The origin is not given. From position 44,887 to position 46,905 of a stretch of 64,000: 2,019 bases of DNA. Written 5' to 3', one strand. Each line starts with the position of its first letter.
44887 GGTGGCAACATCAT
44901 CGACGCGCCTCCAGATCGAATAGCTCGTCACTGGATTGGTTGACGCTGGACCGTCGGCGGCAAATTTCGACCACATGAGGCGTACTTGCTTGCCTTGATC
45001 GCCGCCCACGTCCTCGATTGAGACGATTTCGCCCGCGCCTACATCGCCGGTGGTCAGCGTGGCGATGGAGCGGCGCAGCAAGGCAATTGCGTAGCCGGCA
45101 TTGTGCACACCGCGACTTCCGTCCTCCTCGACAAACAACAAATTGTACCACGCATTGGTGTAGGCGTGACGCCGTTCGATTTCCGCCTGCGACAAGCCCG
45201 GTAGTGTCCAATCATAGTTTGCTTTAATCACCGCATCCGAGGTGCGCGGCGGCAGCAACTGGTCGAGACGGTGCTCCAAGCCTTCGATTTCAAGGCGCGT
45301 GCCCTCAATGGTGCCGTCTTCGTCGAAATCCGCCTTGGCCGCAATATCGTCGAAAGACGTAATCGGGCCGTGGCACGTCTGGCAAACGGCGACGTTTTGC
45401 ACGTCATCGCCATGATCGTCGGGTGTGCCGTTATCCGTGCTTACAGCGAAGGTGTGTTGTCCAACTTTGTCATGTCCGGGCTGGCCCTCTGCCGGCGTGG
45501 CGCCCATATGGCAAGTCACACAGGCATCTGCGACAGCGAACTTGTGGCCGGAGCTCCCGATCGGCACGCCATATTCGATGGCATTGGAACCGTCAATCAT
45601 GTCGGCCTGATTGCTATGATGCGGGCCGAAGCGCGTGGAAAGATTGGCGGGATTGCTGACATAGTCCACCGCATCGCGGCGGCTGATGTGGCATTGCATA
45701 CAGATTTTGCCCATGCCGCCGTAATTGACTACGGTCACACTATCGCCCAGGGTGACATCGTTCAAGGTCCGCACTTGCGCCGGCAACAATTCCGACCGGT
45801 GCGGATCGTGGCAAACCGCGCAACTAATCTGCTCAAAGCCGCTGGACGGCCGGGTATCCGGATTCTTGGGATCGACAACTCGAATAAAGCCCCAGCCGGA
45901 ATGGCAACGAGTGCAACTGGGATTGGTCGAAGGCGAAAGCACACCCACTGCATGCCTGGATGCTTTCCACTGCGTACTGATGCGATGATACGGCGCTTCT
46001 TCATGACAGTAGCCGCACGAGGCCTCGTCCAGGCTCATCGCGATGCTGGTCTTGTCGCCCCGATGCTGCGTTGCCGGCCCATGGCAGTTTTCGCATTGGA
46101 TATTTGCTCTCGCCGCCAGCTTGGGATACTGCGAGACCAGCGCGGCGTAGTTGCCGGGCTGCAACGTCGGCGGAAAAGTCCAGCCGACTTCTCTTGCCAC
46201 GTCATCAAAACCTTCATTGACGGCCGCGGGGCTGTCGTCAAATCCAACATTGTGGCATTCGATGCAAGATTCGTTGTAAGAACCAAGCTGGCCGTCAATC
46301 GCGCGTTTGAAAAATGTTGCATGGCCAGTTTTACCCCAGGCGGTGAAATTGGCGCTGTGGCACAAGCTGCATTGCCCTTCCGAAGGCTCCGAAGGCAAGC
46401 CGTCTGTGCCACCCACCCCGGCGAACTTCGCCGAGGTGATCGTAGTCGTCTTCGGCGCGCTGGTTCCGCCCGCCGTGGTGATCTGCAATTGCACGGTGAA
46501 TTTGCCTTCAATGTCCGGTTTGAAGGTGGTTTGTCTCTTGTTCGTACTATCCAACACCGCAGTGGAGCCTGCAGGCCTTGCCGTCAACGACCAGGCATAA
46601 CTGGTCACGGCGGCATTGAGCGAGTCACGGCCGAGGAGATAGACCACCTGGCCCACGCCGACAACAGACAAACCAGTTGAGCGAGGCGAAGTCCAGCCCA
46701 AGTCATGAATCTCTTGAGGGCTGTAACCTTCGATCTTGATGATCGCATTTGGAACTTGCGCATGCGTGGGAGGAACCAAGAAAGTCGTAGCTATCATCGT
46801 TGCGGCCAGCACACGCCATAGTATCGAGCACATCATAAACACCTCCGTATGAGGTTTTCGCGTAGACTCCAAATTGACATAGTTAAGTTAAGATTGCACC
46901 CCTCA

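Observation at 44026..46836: Multihaem cytochrome c carrying a T9SS C-terminal sorting domain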

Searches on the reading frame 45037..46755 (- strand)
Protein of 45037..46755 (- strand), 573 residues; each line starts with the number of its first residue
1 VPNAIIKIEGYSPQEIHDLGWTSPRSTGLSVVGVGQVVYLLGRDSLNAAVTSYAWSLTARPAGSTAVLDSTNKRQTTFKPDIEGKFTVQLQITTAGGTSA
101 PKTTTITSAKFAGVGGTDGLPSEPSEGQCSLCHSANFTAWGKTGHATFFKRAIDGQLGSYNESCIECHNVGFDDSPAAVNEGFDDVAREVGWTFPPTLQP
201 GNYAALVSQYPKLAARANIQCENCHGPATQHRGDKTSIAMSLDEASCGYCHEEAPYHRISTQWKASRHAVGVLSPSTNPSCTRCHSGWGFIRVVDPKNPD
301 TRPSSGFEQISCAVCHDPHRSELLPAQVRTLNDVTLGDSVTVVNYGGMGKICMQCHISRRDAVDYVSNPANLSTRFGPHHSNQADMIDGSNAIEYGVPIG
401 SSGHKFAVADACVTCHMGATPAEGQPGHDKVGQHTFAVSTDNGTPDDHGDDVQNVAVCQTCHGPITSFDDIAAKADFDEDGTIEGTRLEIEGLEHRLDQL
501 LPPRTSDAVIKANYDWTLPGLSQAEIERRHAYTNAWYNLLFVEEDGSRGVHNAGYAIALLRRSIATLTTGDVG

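Call 55: search_protein_representatives(protein=window:45037-46755:-)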
Query: 573 residues. Proteins with E-value up to 0.001 (for the whole library): 6238; up to 1e-10: 2798; up to 1e-30: 627. The best 150 are listed.
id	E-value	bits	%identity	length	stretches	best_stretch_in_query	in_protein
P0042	1.9e-253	858.8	66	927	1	2-573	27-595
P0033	7.3e-248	840.4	68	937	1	2-573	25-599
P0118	1.6e-216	737.0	46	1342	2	12-566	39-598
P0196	3.8e-214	729.1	36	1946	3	17-567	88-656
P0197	2.8e-204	696.5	41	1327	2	2-569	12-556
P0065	2.4e-185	634.0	54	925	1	2-573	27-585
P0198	4.7e-173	593.4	52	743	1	2-573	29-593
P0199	1.2e-152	526.0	49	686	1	2-566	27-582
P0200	3.1e-142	491.6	37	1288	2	4-564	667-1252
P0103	2.6e-138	478.7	48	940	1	2-567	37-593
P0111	4.4e-136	471.3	51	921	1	25-570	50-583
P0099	2.3e-135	469.0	47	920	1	2-573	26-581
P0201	3.6e-134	465.0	45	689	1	2-566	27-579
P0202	4.9e-130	451.4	39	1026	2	11-566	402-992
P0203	1.4e-129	449.8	36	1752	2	24-564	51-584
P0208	2.7e-121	422.5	47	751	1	22-566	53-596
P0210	6.8e-118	411.3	42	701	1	4-568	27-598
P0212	2.0e-116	406.4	44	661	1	3-568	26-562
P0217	2.6e-110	386.3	46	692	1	25-573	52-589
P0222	3.0e-102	359.6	40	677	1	6-570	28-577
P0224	6.6e-102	358.5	40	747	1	9-569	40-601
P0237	8.8e-92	325.1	39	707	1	3-571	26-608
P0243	5.3e-88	312.6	40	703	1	2-568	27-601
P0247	3.5e-87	309.9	42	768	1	19-571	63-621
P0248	5.1e-87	309.3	35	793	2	4-565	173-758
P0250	1.2e-85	304.8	42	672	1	25-567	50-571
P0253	1.7e-84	301.0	41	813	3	60-291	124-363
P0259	5.6e-83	296.0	40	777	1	51-570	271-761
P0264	1.5e-81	291.2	41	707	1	6-568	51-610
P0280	7.2e-78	279.1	40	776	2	77-568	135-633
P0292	4.6e-74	266.6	38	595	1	26-564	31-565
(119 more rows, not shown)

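Call 74: search_protein_families(library=pfam, proteins=[P0208, P0224, P0247, P0253, P0280, P0259, P0292, P0248, P0199, P0212], max_evalue=0.001)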
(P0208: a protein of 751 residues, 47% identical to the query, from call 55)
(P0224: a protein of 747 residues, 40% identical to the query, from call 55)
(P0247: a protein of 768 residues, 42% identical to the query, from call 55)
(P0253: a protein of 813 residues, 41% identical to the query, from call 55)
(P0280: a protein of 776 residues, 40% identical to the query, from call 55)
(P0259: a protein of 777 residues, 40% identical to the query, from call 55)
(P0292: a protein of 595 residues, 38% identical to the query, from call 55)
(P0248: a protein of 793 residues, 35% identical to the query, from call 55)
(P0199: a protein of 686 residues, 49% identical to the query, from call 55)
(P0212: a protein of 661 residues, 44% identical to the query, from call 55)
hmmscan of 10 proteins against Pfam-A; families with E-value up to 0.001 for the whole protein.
P0208 (751 aa): 2 families
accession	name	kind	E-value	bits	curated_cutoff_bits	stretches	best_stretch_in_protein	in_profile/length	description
PF14522.11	Cytochrome_C7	-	1.5e-08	34.7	24.8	0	293-362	12-67/67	Cytochrome c7 and related cytochrome c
PF09699.15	Paired_CXXCH_1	-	3.9e-05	23.7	20.6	0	356-375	8-27/41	Doubled CXXCH motif (Paired_CXXCH_1)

P0224 (747 aa): 6 families
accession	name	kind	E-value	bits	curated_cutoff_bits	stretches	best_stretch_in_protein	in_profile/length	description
PF22113.1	Mtrc-MtrF_II-IV_dom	-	8.3e-12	45.4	30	1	161-267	77-168/176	Outer membrane cytochrome MtrC/MtrF-like, domains II/IV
PF14522.11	Cytochrome_C7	-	1.8e-10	40.9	24.8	0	252-325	9-67/67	Cytochrome c7 and related cytochrome c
PF09699.15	Paired_CXXCH_1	-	6.8e-09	35.7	20.6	1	349-398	7-39/41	Doubled CXXCH motif (Paired_CXXCH_1)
PF13435.11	Cytochrome_C554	-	2.8e-08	35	20.8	0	167-219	1-66/84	Cytochrome c554 and c-prime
PF18884.5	TSP3_bac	-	1.8e-06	28.1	25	0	652-672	1-21/22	Bacterial TSP3 repeat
PF14537.11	Cytochrom_c3_2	-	2.2e-05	25.3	25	0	252-325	3-65/79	Cytochrome c3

P0247 (768 aa): 6 families
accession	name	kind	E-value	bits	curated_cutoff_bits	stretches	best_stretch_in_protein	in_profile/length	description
PF22113.1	Mtrc-MtrF_II-IV_dom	-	7.2e-14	52.1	30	1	187-357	9-169/176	Outer membrane cytochrome MtrC/MtrF-like, domains II/IV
PF14522.11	Cytochrome_C7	-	1.9e-13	50.4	24.8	0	274-352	8-67/67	Cytochrome c7 and related cytochrome c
PF18884.5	TSP3_bac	-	1.4e-11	44.4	25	1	671-692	1-22/22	Bacterial TSP3 repeat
PF02335.20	Cytochrom_C552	-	3e-09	36.8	24.1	1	466-621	237-377/438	Cytochrome c552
PF14537.11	Cytochrom_c3_2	-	3.6e-08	34.2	25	0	313-388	8-65/79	Cytochrome c3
PF02085.21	Cytochrom_CIII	-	0.00039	21.2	22.9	0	422-487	33-88/101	Class III cytochrome C family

P0253 (813 aa): 4 families
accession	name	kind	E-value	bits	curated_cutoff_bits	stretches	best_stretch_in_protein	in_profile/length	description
PF22113.1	Mtrc-MtrF_II-IV_dom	-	5.8e-14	52.4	30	1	227-360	30-166/176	Outer membrane cytochrome MtrC/MtrF-like, domains II/IV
PF14522.11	Cytochrome_C7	-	1.7e-12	47.4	24.8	0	281-358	12-67/67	Cytochrome c7 and related cytochrome c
PF09699.15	Paired_CXXCH_1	-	3.6e-07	30.2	20.6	0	417-461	9-38/41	Doubled CXXCH motif (Paired_CXXCH_1)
PF13442.11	Cytochrome_CBB3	-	6.5e-05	23.6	27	0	222-271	8-49/68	Cytochrome C oxidase, cbb3-type, subunit III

P0280 (776 aa): 5 families
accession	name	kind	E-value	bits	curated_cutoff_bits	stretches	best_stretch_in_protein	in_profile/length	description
PF22113.1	Mtrc-MtrF_II-IV_dom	-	7.8e-12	45.5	30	1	269-350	80-166/176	Outer membrane cytochrome MtrC/MtrF-like, domains II/IV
PF14522.11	Cytochrome_C7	-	4.5e-11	42.8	24.8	0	473-536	8-55/67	Cytochrome c7 and related cytochrome c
PF14537.11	Cytochrom_c3_2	-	1.1e-05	26.3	25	0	327-387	13-71/79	Cytochrome c3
PF03892.19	NapB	-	3.5e-05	24.4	25.1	1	477-539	63-121/127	Nitrate reductase cytochrome c-type subunit (NapB)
PF09699.15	Paired_CXXCH_1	-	8.9e-05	22.5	20.6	0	376-420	9-38/41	Doubled CXXCH motif (Paired_CXXCH_1)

P0259 (777 aa): 6 families
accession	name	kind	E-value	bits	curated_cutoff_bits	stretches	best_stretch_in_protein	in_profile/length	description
PF14522.11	Cytochrome_C7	-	8.7e-12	45.1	24.8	2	489-564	13-67/67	Cytochrome c7 and related cytochrome c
PF22113.1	Mtrc-MtrF_II-IV_dom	-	1.3e-11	44.7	30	0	449-528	79-167/176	Outer membrane cytochrome MtrC/MtrF-like, domains II/IV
PF13435.11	Cytochrome_C554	-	1.5e-07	32.7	20.8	0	453-524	1-83/84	Cytochrome c554 and c-prime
PF22352.2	K319L-like_PKD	-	3.1e-06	27.5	27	0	153-201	13-61/84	K319L-like, PKD domain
PF14537.11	Cytochrom_c3_2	-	5.6e-05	24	25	0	427-497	5-65/79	Cytochrome c3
PF09699.15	Paired_CXXCH_1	-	0.00016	21.7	20.6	0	428-460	6-38/41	Doubled CXXCH motif (Paired_CXXCH_1)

P0292 (595 aa): 5 families
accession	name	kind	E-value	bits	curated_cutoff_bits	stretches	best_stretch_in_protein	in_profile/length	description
PF22113.1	Mtrc-MtrF_II-IV_dom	-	1e-12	48.3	30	1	236-318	78-168/176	Outer membrane cytochrome MtrC/MtrF-like, domains II/IV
PF14522.11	Cytochrome_C7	-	2.1e-12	47.1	24.8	0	215-286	12-67/67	Cytochrome c7 and related cytochrome c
PF14537.11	Cytochrom_c3_2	-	6.5e-06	27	25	0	215-286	5-65/79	Cytochrome c3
PF09699.15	Paired_CXXCH_1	-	0.00013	22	20.6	0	307-319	7-19/41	Doubled CXXCH motif (Paired_CXXCH_1)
PF13435.11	Cytochrome_C554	-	0.00027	22.2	20.8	0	206-224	66-84/84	Cytochrome c554 and c-prime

P0248 (793 aa): 4 families
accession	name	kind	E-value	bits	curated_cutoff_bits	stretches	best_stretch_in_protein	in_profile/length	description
PF14522.11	Cytochrome_C7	-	1e-09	38.5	24.8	0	408-486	8-67/67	Cytochrome c7 and related cytochrome c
PF22113.1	Mtrc-MtrF_II-IV_dom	-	1.5e-08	34.8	30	0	412-518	8-166/176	Outer membrane cytochrome MtrC/MtrF-like, domains II/IV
PF09699.15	Paired_CXXCH_1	-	1.8e-08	34.4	20.6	1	510-555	8-38/41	Doubled CXXCH motif (Paired_CXXCH_1)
PF14537.11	Cytochrom_c3_2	-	1.9e-06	28.6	25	0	408-486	4-65/79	Cytochrome c3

P0199 (686 aa): 6 families
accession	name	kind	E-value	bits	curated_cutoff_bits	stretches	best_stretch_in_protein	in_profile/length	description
PF22113.1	Mtrc-MtrF_II-IV_dom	-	6.4e-12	45.8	30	1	267-353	73-167/176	Outer membrane cytochrome MtrC/MtrF-like, domains II/IV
PF14522.11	Cytochrome_C7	-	8.1e-11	42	24.8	0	243-317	5-67/67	Cytochrome c7 and related cytochrome c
PF18962.6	Por_Secre_tail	-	1.9e-09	38.1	27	1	607-684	2-75/75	Secretion system C-terminal sorting domain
PF09699.15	Paired_CXXCH_1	-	1e-05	25.5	20.6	0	344-387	8-36/41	Doubled CXXCH motif (Paired_CXXCH_1)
PF14537.11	Cytochrom_c3_2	-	1.5e-05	25.8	25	0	249-320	6-68/79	Cytochrome c3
PF13435.11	Cytochrome_C554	-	6.4e-05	24.2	20.8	1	155-208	1-64/84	Cytochrome c554 and c-prime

P0212 (661 aa): 10 families
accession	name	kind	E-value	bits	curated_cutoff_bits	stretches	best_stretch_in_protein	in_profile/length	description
PF14522.11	Cytochrome_C7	-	1.7e-12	47.4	24.8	0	305-379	13-67/67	Cytochrome c7 and related cytochrome c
PF22113.1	Mtrc-MtrF_II-IV_dom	-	2e-12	47.4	30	1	261-347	73-173/176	Outer membrane cytochrome MtrC/MtrF-like, domains II/IV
PF18962.6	Por_Secre_tail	-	3.1e-11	43.8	27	1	583-658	2-74/75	Secretion system C-terminal sorting domain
PF14537.11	Cytochrom_c3_2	-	3.7e-08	34.2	25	0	239-313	4-65/79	Cytochrome c3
PF22352.2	K319L-like_PKD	-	5e-08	33.3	27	1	71-128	25-81/84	K319L-like, PKD domain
PF09699.15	Paired_CXXCH_1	-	4.4e-05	23.5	20.6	0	336-381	9-39/41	Doubled CXXCH motif (Paired_CXXCH_1)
PF18911.6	PKD_4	-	9.2e-05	22.9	27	1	68-123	28-76/85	PKD domain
PF00801.26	PKD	-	0.00014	22.2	23.5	1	67-122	24-72/80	PKD domain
PF02085.21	Cytochrom_CIII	-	0.00015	22.5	22.9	0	240-340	29-101/101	Class III cytochrome C family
PF13435.11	Cytochrome_C554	-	0.00058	21.2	20.8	0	149-197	1-63/84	Cytochrome c554 and c-prime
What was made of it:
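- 46417..46755 (-): PKD/Ig-like beta-sandwich, aa ~28-140. Relative P0212 passes the Pfam threshold (call 74).
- Short forms pass Pfam's Por_Secre_tail threshold (call 74). Relatives pass the Pfam model (call 74).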

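Call 76: list_cluster_members(proteins=[P0199, P0201, P0210, P0212, P0217, P0222, P0237, P0243, P0250, P0264])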
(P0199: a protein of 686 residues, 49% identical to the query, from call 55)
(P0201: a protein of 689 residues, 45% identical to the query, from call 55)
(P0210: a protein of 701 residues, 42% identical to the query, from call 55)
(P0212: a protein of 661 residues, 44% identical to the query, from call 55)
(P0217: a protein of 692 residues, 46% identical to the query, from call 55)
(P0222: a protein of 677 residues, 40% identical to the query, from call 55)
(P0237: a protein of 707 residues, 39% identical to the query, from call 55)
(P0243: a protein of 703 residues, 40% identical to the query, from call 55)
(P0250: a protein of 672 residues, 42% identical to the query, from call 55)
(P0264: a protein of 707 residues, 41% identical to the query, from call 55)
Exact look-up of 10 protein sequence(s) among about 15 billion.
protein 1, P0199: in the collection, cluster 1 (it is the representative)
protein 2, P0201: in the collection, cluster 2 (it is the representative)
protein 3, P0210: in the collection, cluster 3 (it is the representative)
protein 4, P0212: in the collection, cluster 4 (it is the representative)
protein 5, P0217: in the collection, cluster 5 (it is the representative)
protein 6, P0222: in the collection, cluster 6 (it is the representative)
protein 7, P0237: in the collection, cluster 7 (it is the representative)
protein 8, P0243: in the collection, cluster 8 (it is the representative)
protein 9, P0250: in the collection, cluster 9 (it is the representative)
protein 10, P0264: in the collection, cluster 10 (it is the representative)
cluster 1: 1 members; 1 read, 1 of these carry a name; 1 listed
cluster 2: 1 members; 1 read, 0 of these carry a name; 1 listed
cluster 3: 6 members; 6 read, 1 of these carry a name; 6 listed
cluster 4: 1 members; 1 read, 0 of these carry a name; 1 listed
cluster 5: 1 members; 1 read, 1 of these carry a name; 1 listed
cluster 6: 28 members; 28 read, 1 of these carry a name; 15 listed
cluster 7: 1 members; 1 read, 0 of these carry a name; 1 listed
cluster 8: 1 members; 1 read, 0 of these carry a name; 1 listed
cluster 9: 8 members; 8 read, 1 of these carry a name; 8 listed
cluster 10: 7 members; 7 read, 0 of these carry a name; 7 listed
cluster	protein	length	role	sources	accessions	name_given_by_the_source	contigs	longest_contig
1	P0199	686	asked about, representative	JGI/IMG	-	hypothetical protein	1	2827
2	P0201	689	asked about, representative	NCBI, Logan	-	-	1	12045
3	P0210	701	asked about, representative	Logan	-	-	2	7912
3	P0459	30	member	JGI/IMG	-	hypothetical protein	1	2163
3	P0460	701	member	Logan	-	-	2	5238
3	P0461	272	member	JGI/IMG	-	-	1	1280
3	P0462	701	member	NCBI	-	-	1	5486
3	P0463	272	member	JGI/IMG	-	-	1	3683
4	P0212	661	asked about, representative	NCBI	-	-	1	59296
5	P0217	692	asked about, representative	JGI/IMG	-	hypothetical protein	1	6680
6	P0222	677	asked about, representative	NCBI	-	-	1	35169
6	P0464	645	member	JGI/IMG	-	hypothetical protein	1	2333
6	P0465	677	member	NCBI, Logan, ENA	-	-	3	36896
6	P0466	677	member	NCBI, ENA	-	-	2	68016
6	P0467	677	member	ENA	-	-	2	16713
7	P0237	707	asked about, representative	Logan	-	-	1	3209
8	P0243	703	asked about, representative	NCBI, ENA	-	-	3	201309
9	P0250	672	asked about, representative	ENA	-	-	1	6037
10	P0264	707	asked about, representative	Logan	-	-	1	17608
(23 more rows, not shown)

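Call 77: find_encoding_contigs(protein=P0243, flank=9000, max_places=1)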
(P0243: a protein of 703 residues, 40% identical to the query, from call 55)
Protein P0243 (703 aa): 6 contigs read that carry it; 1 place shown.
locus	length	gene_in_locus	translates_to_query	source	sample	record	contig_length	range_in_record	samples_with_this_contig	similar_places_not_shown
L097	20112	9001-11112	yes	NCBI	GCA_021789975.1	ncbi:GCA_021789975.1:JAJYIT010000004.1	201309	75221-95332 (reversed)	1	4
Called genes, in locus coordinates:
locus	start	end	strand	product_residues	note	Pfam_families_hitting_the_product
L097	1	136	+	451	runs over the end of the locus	PF02518:HATPase_c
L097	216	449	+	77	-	PF12840:HTH_20 (weak), PF01022:HTH_5 (weak)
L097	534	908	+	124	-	PF07681:DoxX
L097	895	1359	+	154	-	PF00753:Lactamase_B (weak)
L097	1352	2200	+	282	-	PF02900:LigB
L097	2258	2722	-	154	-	PF00583:Acetyltransf_1, PF13673:Acetyltransf_10, PF13508:Acetyltransf_7, PF08445:FR47 (weak)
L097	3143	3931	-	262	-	-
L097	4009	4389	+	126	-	-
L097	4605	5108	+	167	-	-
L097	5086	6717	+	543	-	PF10150:RNase_E_G, PF20833:RNase_E_G_Thio (faint)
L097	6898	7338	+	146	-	PF02142:MGS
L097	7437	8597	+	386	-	PF00365:PFK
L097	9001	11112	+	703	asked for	PF09699:Paired_CXXCH_1 (faint), PF14522:Cytochrome_C7 (faint), PF14537:Cytochrom_c3_2 (faint), PF22113:Mtrc-MtrF_II-IV_dom (faint), PF13585:CHU_C (weak), PF13860:FlgD_ig, PF18962:Por_Secre_tail (weak)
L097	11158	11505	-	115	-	PF08378:NERD, PF02021:UPF0102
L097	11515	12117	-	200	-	PF01351:RNase_HII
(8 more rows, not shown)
